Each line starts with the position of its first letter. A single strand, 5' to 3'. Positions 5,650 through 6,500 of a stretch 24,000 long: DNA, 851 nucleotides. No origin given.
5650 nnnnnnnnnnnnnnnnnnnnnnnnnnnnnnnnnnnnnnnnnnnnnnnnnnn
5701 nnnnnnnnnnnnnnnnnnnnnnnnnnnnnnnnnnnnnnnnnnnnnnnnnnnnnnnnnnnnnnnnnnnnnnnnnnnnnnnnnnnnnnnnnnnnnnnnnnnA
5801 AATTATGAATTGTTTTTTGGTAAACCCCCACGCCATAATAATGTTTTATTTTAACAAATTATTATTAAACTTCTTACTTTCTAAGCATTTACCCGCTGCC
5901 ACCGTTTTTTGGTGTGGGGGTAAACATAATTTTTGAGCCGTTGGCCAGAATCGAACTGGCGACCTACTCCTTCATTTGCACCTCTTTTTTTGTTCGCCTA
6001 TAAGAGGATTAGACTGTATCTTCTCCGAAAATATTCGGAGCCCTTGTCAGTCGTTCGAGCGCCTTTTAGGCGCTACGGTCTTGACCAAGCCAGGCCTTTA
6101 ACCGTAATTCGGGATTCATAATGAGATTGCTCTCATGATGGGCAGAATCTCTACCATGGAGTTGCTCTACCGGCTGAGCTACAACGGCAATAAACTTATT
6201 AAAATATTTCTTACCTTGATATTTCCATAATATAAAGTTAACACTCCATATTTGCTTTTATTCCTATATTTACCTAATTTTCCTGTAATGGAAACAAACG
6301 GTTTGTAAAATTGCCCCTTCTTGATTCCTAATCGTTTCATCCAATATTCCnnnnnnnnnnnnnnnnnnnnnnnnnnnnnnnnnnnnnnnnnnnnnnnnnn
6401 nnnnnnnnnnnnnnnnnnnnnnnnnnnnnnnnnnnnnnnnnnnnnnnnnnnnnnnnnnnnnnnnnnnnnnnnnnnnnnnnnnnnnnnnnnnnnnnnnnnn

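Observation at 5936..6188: Group-I-like intron in the anticodon loop of tRNA-Thr(GGU)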

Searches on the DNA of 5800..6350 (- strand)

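Call 5: search_rna_families(source=window, start=5800, end=6350, threshold=evalue, max_evalue=10, show_alignments=6)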
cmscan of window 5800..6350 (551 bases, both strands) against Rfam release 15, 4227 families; matches with E-value up to 10: 4.
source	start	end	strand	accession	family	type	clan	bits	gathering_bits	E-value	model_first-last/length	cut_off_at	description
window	6092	6144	-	RF01298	snoU25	Gene; snRNA; snoRNA; CD-box;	-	16.8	50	1.1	1-69/69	no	Small nucleolar RNA U25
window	5994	6305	-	RF00028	Intron_gpI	Intron;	-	16.1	50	0.13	1-253/253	no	Group I catalytic intron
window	6184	6249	-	RF01167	sn2429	Gene; snRNA; snoRNA; CD-box;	-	14.6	50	6.7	1-77/77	no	Small nucleolar RNA sn2429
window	5804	5887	+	RF02350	psRNA6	Gene; sRNA;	-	9.6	60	3.1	1-333/333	no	Nitrosomonas sRNA psRNA6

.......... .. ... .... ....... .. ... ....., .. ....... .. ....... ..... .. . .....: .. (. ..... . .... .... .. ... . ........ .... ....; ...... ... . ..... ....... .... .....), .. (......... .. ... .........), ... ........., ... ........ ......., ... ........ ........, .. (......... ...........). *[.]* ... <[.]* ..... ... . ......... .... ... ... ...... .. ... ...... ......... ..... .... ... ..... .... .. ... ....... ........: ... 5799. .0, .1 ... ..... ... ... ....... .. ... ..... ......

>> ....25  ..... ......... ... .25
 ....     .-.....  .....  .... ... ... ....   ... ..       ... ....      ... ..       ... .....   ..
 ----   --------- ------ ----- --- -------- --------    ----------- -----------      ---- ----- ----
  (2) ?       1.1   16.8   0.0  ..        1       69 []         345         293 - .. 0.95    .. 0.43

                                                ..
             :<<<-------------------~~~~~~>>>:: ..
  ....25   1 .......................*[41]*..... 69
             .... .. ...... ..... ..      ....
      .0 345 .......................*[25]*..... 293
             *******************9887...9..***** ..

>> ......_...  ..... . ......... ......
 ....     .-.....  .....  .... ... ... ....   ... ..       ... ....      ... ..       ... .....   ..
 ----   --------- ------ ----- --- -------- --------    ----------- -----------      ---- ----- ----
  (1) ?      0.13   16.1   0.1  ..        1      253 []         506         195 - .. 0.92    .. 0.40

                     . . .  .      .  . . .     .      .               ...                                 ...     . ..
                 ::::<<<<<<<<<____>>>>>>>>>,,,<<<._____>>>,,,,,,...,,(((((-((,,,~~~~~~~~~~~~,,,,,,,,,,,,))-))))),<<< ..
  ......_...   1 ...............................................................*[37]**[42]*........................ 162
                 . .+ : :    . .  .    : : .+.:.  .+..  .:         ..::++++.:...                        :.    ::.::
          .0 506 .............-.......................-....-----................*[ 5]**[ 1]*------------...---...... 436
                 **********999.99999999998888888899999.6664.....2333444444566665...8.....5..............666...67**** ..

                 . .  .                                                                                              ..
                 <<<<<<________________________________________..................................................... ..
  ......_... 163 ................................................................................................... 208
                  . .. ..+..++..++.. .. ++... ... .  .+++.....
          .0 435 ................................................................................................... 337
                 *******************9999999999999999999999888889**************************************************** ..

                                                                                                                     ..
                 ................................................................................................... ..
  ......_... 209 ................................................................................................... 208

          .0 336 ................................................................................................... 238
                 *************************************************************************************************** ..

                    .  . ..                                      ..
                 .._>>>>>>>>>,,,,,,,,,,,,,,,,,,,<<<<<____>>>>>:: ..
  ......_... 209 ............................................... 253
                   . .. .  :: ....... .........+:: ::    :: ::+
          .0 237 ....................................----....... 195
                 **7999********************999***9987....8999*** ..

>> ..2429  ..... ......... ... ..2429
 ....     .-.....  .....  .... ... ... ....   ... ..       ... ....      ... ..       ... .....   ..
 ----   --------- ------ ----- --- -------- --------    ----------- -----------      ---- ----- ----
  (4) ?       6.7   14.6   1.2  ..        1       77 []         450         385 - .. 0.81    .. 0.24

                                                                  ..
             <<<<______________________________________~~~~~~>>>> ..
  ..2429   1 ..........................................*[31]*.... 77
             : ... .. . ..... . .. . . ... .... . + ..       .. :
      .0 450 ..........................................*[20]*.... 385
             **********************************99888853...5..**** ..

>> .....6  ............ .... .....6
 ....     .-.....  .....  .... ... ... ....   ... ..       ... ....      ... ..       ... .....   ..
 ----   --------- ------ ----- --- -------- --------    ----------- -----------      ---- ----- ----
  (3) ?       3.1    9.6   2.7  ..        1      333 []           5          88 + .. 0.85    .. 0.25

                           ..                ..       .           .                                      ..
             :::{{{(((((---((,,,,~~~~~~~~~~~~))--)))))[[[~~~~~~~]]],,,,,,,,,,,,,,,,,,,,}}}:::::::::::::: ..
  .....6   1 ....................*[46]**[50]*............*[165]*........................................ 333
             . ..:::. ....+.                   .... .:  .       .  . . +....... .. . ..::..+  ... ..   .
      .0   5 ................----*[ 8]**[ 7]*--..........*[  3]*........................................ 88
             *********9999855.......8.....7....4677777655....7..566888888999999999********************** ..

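Call 6: search_rna_families(source=window, start=5965, end=6160, threshold=evalue, max_evalue=10, show_alignments=4)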
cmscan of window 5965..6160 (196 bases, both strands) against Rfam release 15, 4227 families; matches with E-value up to 10: 1.
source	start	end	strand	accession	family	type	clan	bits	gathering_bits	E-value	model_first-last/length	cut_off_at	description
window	6092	6144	-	RF01298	snoU25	Gene; snRNA; snoRNA; CD-box;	-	16.8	50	0.4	1-69/69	no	Small nucleolar RNA U25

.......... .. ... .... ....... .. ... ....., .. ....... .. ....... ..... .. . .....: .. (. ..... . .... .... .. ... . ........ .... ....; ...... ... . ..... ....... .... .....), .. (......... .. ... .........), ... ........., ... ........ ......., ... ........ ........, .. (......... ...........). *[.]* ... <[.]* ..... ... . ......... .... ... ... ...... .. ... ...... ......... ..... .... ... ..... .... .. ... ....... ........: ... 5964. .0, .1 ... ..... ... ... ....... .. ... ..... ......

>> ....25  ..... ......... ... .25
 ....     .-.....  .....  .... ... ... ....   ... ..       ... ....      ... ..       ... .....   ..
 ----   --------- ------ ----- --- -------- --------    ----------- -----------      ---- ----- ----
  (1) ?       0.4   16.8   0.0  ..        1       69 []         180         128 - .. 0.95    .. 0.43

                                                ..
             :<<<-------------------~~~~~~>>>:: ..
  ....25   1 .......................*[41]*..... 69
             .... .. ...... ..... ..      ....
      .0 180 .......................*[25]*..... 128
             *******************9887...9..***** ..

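Call 54: build_rna_model(alignment_id=A1, structure=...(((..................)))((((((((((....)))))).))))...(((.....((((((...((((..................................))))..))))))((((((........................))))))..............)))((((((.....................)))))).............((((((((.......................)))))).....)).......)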
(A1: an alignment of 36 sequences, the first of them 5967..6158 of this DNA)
Model R1 built from alignment A1 (36 sequences, 272 columns); structure: as given.
model positions 205; base pairs 46; branch points 5; effective number of sequences 1.92; information 0.59 bits per position. Calibrated on 0.2 Mb of random sequence (short: E-values are rough).
structure used (alignment columns):
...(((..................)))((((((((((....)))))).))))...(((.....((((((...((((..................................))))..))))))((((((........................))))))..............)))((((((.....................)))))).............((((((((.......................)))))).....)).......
